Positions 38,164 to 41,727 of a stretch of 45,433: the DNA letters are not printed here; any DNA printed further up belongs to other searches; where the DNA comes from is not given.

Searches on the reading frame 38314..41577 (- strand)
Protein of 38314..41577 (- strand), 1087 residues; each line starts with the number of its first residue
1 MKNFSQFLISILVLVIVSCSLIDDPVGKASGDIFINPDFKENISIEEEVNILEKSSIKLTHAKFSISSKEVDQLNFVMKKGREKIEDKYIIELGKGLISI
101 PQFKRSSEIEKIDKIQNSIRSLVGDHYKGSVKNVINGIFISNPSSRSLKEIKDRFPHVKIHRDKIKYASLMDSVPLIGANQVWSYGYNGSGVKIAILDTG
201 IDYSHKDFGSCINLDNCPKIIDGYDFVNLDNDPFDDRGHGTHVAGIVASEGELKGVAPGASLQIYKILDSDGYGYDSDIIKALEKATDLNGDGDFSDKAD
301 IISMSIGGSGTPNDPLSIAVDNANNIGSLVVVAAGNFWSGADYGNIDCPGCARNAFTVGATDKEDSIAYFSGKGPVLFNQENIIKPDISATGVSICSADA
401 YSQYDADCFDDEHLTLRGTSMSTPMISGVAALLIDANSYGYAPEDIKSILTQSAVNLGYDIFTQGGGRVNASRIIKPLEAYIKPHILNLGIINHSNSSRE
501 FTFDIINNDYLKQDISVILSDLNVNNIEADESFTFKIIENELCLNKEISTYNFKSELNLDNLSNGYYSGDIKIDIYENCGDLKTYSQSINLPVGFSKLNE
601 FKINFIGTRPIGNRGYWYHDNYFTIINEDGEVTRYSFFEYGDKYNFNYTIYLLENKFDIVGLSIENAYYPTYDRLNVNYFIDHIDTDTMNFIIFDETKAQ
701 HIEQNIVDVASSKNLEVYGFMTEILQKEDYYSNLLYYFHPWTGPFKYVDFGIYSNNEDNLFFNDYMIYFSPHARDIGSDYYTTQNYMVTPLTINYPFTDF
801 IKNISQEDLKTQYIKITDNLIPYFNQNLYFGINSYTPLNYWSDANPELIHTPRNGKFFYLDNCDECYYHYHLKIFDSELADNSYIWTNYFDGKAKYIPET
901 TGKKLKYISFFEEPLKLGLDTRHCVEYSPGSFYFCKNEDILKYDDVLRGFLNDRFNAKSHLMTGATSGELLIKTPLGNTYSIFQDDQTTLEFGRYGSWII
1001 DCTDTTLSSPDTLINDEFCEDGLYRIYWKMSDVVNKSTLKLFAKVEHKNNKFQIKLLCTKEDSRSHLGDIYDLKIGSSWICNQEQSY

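Call 78: search_protein_families(library=padloc, proteins=[window:38314-41577:-], max_evalue=0.00001)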
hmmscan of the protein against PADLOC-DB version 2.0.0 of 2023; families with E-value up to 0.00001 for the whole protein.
window:38314-41577:- (1087 aa): 2 families
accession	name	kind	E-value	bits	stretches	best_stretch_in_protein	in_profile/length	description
PDLC03014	subtilase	-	1.1e-29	102.2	1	184-465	166-385/391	-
PDLC02197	IetS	-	4.7e-09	33.1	1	190-454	257-535/749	-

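Call 79: search_protein_families(library=pfam, proteins=[window:38314-41577:-], max_evalue=0.00001)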
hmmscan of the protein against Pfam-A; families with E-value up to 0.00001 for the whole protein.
window:38314-41577:- (1087 aa): 1 family
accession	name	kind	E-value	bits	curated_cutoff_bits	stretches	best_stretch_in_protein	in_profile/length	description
PF00082.27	Peptidase_S8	-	9.1e-57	193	21.8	1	189-461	1-280/288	Subtilase family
